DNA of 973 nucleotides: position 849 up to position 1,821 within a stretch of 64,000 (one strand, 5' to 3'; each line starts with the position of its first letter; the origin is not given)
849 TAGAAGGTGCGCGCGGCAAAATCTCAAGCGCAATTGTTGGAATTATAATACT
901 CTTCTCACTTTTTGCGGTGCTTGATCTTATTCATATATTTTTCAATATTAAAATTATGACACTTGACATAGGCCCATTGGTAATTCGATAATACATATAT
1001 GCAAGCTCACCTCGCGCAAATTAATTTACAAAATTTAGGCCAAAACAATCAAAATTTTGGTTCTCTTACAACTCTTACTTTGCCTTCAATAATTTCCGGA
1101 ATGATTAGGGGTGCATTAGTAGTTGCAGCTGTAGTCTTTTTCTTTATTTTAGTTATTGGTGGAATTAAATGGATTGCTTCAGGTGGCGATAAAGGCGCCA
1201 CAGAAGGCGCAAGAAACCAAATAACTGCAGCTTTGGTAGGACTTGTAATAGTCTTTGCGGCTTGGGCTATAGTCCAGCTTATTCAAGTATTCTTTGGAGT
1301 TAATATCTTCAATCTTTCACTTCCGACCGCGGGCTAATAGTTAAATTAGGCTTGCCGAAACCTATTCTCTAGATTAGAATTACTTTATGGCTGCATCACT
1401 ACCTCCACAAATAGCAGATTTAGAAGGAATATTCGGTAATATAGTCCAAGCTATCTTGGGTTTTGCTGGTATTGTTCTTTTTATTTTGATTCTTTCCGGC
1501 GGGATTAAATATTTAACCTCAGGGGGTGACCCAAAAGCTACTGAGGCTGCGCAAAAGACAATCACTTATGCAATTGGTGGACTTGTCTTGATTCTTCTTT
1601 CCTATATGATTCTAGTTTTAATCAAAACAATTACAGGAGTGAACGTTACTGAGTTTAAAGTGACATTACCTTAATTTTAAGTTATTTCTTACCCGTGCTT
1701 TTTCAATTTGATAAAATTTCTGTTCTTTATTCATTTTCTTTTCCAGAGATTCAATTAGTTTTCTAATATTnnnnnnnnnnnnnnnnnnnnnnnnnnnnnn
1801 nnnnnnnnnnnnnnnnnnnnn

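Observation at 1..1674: Five tandem, divergent pilin paralogs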

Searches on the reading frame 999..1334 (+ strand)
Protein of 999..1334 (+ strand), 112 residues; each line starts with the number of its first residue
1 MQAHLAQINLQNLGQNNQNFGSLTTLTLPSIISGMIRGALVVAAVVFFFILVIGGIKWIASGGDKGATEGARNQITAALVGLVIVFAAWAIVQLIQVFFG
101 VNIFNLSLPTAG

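Call 8: search_protein_families(library=pfam, max_evalue=1, proteins=[window:999-1334:+])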
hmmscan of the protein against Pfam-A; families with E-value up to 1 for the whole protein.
seq(112 aa): 5 families
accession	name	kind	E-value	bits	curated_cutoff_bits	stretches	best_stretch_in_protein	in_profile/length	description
PF18895.5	T4SS_pilin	-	3.4e-08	33.9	26.6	1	37-95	14-71/71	Type IV secretion system pilin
PF25231.1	DUF7847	-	0.0059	16.4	28.7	1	39-103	98-157/252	Domain of unknown function (DUF7847)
PF05987.18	DUF898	-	0.014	15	28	1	6-107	152-253/336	Bacterial protein of unknown function (DUF898)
PF11511.13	RhodobacterPufX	-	0.1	12.7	25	1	31-59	20-48/67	Intrinsic membrane protein PufX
PF07786.18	HGSNAT_cat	-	0.16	11.9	22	1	42-101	44-103/222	Heparan-alpha-glucosaminide N-acetyltransferase, catalytic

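Call 39: predict_structure(alignment_id=A4)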
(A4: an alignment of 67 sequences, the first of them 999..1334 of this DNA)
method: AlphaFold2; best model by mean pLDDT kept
length: 112 residues; sequences in the alignment: 67
mean_pLDDT: 77.4   pTM: 0.59
mean pLDDT of the five models: 77.4, 75.4, 75.1, 73.7, 72.1
residues with pLDDT >= 90: 55; 70-90: 21; 50-70: 10; < 50: 26
segments of 3 or more residues with pLDDT < 50: 1-24
pLDDT, mean of each block of 10 residues (from residue 1): 42 41 59 87 96 96 93 97 95 88 63 47
secondary structure, 60 per line:
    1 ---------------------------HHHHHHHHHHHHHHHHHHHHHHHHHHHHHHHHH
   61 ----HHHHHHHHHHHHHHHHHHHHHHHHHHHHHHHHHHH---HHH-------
elements in order: H28-60 H65-99

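Call 42: fold_search(model_id=the predicted structure, library=pdb)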
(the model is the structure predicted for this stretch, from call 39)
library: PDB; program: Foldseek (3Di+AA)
matches with E <= 10: 114; with E <= 0.001: 0
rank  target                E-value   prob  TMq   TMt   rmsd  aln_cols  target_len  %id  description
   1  5oql_H                2.0e+00  0.21  0.27  0.16  11.1        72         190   14  Cryo-EM structure of the 90S pre-ribosome from Chaetomium thermophilum (released 2017-10-11)
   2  4wwb                  2.1e+00  0.87  0.45  0.45   3.3        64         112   12  High-resolution structure of the Ni-bound form of the Y135F mutant of C. metallidurans CnrXs (released 2015-02-11)
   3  9rxe_MODEL_1_A        2.1e+00  0.41  0.38  0.40   6.3        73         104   15  Solution structure of the HR1c domain of human PKN1 (released 2025-12-31)
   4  1urf_MODEL_1_A        2.5e+00  0.30  0.39  0.48   4.3        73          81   14  HR1b domain from PRK1 (released 2003-11-06)
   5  5n5e_A                2.6e+00  0.15  0.32  0.35  13.1       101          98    9  Crystal structure of encapsulated ferritin domain from Pyrococcus furiosus PFC_05175 (released 2018-01-24)
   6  3zg1_D                2.8e+00  0.77  0.44  0.45   3.3        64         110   12  NI-BOUND FORM OF M123A MUTANT OF CUPRIAVIDUS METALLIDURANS CH34 CNRXS (released 2013-10-23)
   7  2y39                  3.0e+00  0.77  0.45  0.45   3.3        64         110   12  Ni-bound form of Cupriavidus metallidurans CH34 CnrXs (released 2011-03-30)
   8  8zar_C                3.0e+00  0.38  0.45  0.17   4.7        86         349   15  EmrAB-TolC MFS-type tripartite multidrug efflux pump FA (released 2025-04-30)
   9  7p3r_A                3.0e+00  0.16  0.28  0.13   4.9        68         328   20  Helical structure of the toxin MakA from Vibrio cholera (released 2022-02-23)
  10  7a0g_EEE              3.1e+00  0.69  0.43  0.16   2.8        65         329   18  Structure of the SmhB pore of the tripartite alpha-pore forming toxin, Smh, from Serratia marcescens. (released 2021-03-31)
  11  7ymi_Z                3.1e+00  0.63  0.42  0.71   2.2        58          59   21  PSII-Pcb Dimer of Acaryochloris Marina (released 2023-08-16)
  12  6h2f_A                3.1e+00  0.33  0.39  0.16   5.2        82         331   11  Structure of the pre-pore AhlB of the tripartite alpha-pore forming toxin, AHL, from Aeromonas hydrophila. (released 2019-07-10)
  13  2y3b                  3.3e+00  0.69  0.43  0.44   3.3        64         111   12  Co-bound form of Cupriavidus metallidurans CH34 CnrXs (released 2011-03-30)
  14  7a0g_BBB              3.3e+00  0.13  0.22  0.10   6.9        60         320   20  Structure of the SmhB pore of the tripartite alpha-pore forming toxin, Smh, from Serratia marcescens. (released 2021-03-31)
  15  3epv_C                3.5e+00  0.72  0.44  0.46   3.4        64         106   12  X-ray Structure of the Metal-sensor CnrX in both the Apo- and Copper-bound Forms (released 2008-11-25)
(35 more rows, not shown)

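Call 46: find_related_loci(query=A5, collection=genome_contigs, flank=5000)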
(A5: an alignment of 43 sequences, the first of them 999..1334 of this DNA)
Query A5 (112 aa) in genome_contigs; peptide patterns used: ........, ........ (x = any residue, [..] = any of these).
198 stretches matched a pattern; 118 encode a relative of the query (tblastn E <= 1e-3); the best 80 are kept; 80 distinct loci.
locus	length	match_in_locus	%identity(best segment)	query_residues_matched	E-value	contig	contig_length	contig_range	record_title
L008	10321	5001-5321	74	5-112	1e-45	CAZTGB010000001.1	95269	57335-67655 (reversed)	MAG TPA_asm: uncultured Gammaproteobacteria bacterium isolate SRP090828_co3_120 genome assembly, contig: NODE_11_length_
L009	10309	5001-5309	74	5-109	2e-43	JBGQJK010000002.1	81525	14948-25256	MAG: Patescibacteria group bacterium isolate OBJ2_061818_070_25 k141_2043242_length_81525_cov_10.0000, whole genome shot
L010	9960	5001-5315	72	5-110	2e-43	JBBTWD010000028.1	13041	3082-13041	MAG: Patescibacteria group bacterium isolate H43-bin018_1 H43_bin018_1_000000000028, whole genome shotgun sequence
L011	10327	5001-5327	69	1-109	6e-42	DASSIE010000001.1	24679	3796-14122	MAG TPA_asm: Patescibacteria group bacterium isolate SMAG_U1079 k141_97901, whole genome shotgun sequence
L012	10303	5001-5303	73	7-111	3e-41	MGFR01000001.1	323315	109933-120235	MAG: Candidatus Woesebacteria bacterium RBG_13_46_13 RBG_13_scaffold_102, whole genome shotgun sequence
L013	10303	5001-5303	70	6-109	2e-41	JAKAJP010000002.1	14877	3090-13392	MAG: bacterium isolate WY4.bin110 NODE_4992_length_14877_cov_2.013220, whole genome shotgun sequence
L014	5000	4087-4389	71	7-111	6e-41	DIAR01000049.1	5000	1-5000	MAG TPA_asm: Candidatus Woesebacteria bacterium UBA5073 UBA5073_contig_154363, whole genome shotgun sequence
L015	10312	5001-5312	69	4-111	6e-41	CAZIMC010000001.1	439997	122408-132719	MAG TPA_asm: uncultured Gammaproteobacteria bacterium isolate SRP170004_co1_20 genome assembly, contig: NODE_13_length_4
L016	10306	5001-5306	73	6-111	6e-41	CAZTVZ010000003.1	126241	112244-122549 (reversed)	MAG TPA_asm: uncultured Gammaproteobacteria bacterium isolate binchicken_co27_378 genome assembly, contig: NODE_185_leng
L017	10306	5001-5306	70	12-112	2e-40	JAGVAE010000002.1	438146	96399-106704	MAG: Candidatus Woesebacteria bacterium isolate DeMMO6_57 c_000000045538, whole genome shotgun sequence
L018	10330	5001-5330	65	1-110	1e-40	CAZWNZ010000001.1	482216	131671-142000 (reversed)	MAG TPA_asm: uncultured Gammaproteobacteria bacterium isolate SRP192927_co3_839 genome assembly, contig: NODE_2_length_4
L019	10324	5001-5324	68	1-110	3e-40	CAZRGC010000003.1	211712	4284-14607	MAG TPA_asm: uncultured Gammaproteobacteria bacterium isolate SRP173033_co1_108 genome assembly, contig: NODE_48_length_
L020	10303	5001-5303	71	7-111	5e-40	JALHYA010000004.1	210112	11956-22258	MAG: Patescibacteria group bacterium isolate PFL142 seq_379968, whole genome shotgun sequence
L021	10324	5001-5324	68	1-110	3e-40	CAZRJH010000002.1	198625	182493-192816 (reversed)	MAG TPA_asm: uncultured Gammaproteobacteria bacterium isolate SRP342105_co1_321 genome assembly, contig: NODE_64_length_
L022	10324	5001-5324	71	1-111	8e-40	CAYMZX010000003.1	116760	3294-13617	MAG TPA_asm: uncultured Gammaproteobacteria bacterium isolate SRP231805_co4_134 genome assembly, contig: k141_188206, wh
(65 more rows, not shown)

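Call 70: search_protein_families(library=ncbifam, max_evalue=0.1, proteins=[window:999-1334:+])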
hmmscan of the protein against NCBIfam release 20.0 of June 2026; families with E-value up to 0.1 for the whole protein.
window:999-1334:+ (112 aa): 1 family
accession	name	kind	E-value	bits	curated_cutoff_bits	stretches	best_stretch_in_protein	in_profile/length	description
NF045849.1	ICE_MMCAP2_0565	equivalog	1.8e-05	24.3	40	1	29-95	10-76/80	Mbov_0395 family pilin-like conjugal transfer protein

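Call 89: search_protein_representatives(alignment_id=A4)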
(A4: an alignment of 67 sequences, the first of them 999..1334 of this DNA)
Query: 67 sequences, 112 profile positions. Proteins with E-value up to 0.001 (for the whole library): 62623; up to 1e-10: 8197; up to 1e-30: 56. The best 150 are listed.
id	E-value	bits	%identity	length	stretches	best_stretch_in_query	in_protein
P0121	5.4e-62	222.8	-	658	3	13-105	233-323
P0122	6.3e-61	219.3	-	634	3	13-105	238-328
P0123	8.0e-60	215.8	-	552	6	25-99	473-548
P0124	6.5e-55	200.0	-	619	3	23-104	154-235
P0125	3.9e-45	168.5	-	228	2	20-110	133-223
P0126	1.3e-44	166.8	-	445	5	30-96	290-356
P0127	1.0e-43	163.9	-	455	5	27-93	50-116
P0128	4.1e-43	162.0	-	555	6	28-100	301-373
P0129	8.9e-43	160.9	-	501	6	27-99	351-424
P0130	2.7e-42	159.3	-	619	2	10-107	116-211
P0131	5.6e-41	155.1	-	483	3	27-111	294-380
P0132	3.6e-40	152.5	-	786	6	23-96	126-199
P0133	7.9e-40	151.4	-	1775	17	31-102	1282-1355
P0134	1.1e-39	151.0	-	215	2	4-107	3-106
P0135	1.8e-39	150.2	-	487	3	23-103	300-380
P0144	4.7e-36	139.2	-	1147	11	27-104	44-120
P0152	1.7e-34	134.2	-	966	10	35-96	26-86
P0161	2.6e-33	130.4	-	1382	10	35-96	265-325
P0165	2.1e-32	127.5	-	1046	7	32-88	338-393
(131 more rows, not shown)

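Call 91: list_cluster_members(proteins=[P0133, P0152, P0123, P0121, P0125, P0144, P0161, P0132, P0128, P0165])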
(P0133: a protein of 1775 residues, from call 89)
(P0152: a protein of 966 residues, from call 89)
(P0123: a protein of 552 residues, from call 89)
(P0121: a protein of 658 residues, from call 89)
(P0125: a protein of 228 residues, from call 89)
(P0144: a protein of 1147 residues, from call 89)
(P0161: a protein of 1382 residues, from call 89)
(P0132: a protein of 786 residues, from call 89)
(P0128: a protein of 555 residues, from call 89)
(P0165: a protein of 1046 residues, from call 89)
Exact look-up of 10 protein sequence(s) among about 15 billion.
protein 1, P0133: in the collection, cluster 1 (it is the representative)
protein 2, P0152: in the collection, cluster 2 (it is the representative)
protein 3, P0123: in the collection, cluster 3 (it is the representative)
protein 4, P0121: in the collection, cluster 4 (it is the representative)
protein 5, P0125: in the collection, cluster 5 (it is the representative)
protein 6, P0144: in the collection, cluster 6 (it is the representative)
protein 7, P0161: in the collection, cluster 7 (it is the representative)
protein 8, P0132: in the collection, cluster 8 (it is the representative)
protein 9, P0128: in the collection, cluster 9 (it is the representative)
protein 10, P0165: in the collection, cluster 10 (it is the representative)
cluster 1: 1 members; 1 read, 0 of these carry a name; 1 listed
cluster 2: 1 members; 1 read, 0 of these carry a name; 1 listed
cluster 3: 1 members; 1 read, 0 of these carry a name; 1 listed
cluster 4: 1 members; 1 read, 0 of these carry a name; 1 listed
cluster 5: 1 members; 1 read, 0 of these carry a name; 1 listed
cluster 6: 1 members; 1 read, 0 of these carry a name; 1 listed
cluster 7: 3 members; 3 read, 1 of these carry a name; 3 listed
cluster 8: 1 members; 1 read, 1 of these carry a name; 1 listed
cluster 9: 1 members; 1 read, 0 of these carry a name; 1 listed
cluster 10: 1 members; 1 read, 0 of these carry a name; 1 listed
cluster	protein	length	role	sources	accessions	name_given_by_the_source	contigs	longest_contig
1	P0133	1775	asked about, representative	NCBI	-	-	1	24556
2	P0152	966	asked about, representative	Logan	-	-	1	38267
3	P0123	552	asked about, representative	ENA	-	-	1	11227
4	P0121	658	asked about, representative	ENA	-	-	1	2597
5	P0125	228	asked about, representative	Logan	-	-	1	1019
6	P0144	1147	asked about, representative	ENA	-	-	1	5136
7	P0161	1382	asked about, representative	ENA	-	-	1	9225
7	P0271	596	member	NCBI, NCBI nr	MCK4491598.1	MAG: hypothetical protein KAU03_03175, partial [Candidatus Altiarchaeales archaeon] | hypothetical protein [Candidatus Altiarchaeales archaeon]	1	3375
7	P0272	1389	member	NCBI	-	-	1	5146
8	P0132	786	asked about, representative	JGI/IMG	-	hypothetical protein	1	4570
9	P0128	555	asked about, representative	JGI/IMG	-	-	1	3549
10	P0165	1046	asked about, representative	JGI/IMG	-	-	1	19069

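Call 92: find_encoding_contigs(protein=P0123, flank=6000, max_places=1)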
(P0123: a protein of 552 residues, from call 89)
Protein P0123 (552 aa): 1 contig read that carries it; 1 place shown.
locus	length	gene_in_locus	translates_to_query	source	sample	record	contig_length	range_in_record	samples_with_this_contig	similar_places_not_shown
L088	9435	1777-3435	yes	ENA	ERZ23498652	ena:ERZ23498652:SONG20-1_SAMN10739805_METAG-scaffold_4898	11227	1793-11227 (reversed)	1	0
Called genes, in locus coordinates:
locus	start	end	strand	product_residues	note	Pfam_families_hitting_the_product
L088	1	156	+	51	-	?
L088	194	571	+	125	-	PF18895:T4SS_pilin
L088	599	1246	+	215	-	PF18895:T4SS_pilin (weak)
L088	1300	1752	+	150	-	PF18895:T4SS_pilin (weak)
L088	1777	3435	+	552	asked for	PF02322:Cyt_bd_oxida_II (faint), PF04956:TrbC (faint), PF18895:T4SS_pilin, PF27259:AF_1499 (faint), PF18895:T4SS_pilin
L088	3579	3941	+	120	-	PF18895:T4SS_pilin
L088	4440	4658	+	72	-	-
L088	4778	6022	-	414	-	-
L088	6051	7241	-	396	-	-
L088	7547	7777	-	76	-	-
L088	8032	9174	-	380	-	PF13439:Glyco_transf_4, PF13579:Glyco_trans_4_4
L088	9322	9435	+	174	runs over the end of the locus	-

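Call 93: find_encoding_contigs(protein=P0133, flank=8000, max_places=1)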
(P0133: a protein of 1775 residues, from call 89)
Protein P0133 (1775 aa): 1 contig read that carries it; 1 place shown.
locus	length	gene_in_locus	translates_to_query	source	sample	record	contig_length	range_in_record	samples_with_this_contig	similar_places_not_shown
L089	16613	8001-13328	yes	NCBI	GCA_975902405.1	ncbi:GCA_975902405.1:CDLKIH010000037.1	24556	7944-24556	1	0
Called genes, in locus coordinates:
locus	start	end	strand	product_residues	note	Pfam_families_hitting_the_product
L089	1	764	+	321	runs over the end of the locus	PF09822:ABC_transp_aux (faint)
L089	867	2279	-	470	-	PF25596:CPSase_L_D1, PF02222:ATP-grasp, PF02786:CPSase_L_D2, PF07478:Dala_Dala_lig_C, PF02787:CPSase_L_D3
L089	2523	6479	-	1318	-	PF05048:NosD, PF13229:Beta_helix, PF05048:NosD, PF13229:Beta_helix, PF05048:NosD, PF13229:Beta_helix, PF05048:NosD (weak)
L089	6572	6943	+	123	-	PF13742:tRNA_anti_2 (faint), PF01336:tRNA_anti-codon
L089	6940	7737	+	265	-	PF06023:Csa1 (weak), PF12705:PDDEXK_1, PF01930:Cas_Cas4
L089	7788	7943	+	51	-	PF00832:Ribosomal_L39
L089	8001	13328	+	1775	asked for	PF04956:TrbC, PF18895:T4SS_pilin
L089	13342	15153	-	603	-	PF00361:Proton_antipo_M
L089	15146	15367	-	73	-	-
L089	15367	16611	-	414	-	?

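Call 95: search_protein_families(library=pfam, max_evalue=0.01, proteins=[P0133, P0152, P0123, P0144, P0161])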
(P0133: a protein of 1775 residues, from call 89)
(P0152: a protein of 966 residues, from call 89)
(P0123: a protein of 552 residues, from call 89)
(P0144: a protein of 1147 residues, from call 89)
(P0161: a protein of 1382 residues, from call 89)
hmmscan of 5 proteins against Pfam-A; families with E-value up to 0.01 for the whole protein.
P0133 (1775 aa): 2 families
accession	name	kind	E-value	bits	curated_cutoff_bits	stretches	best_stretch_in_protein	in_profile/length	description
PF18895.5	T4SS_pilin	-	6.3e-92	302.1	26.6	14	837-892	16-71/71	Type IV secretion system pilin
PF04956.18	TrbC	-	1e-23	83.8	27.9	3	10-106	9-97/98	TrbC/VIRB2 pilin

P0152 (966 aa): 3 families
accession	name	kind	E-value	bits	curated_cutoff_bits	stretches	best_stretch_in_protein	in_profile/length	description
PF18895.5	T4SS_pilin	-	3.1e-60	200.6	26.6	9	351-407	14-70/71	Type IV secretion system pilin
PF04956.18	TrbC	-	1.9e-40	137.4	27.9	7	519-586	36-98/98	TrbC/VIRB2 pilin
PF02322.20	Cyt_bd_oxida_II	-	0.0017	18.2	35.6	0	874-948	138-208/302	Cytochrome bd terminal oxidase subunit II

P0123 (552 aa): 6 families
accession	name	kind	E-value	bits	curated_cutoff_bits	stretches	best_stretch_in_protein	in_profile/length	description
PF18895.5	T4SS_pilin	-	2.9e-71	235.9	26.6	6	475-544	3-71/71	Type IV secretion system pilin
PF02322.20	Cyt_bd_oxida_II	-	2.2e-08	34.2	35.6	1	149-366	84-247/302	Cytochrome bd terminal oxidase subunit II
PF17382.7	Ycf70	-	0.00044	21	25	0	288-337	6-55/89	Uncharacterized Ycf70-like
PF05987.18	DUF898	-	0.0046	16.6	28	0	47-122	172-247/336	Bacterial protein of unknown function (DUF898)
PF06664.17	WLS-like_TM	-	0.0063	16.3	28.3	1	148-304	77-226/247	Wntless-like, transmembrane domain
PF13687.11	DUF4153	-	0.0072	16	27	0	61-193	52-186/373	Domain of unknown function (DUF4153)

P0144 (1147 aa): 3 families
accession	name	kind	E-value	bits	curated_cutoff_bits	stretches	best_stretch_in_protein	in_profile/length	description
PF18895.5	T4SS_pilin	-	6.7e-80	263.6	26.6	11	44-106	3-65/71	Type IV secretion system pilin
PF04956.18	TrbC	-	1.2e-42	144.6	27.9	7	2-105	1-91/98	TrbC/VIRB2 pilin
PF01786.24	AOX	-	0.0061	16.7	22.7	0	330-359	56-85/216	Alternative oxidase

P0161 (1382 aa): 3 families
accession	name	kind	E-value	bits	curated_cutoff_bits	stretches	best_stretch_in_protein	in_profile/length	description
PF18895.5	T4SS_pilin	-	1.8e-54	182.1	26.6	9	268-325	14-71/71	Type IV secretion system pilin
PF02322.20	Cyt_bd_oxida_II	-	0.00046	20.1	35.6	0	270-459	155-281/302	Cytochrome bd terminal oxidase subunit II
PF13803.12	DUF4184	-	0.0063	16.8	25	0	358-415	144-201/229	Domain of unknown function (DUF4184)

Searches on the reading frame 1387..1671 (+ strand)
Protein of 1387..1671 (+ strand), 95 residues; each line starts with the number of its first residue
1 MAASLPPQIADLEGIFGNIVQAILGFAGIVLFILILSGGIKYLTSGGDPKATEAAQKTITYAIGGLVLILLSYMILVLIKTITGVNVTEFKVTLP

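Call 8: search_protein_families(library=pfam, max_evalue=1, proteins=[window:1387-1671:+])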
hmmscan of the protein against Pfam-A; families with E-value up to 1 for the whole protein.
seq(95 aa): 1 family
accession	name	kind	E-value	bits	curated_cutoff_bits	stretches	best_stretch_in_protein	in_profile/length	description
PF18895.5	T4SS_pilin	-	8.5e-10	39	26.6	1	13-78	6-70/71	Type IV secretion system pilin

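Call 70: search_protein_families(library=ncbifam, max_evalue=0.1, proteins=[window:1387-1671:+])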
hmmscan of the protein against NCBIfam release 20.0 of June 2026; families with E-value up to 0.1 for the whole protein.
window:1387-1671:+ (95 aa): 1 family
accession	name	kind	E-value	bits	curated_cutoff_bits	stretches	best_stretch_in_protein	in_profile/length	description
NF045849.1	ICE_MMCAP2_0565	equivalog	7.7e-07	28.7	40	1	16-82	13-79/80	Mbov_0395 family pilin-like conjugal transfer protein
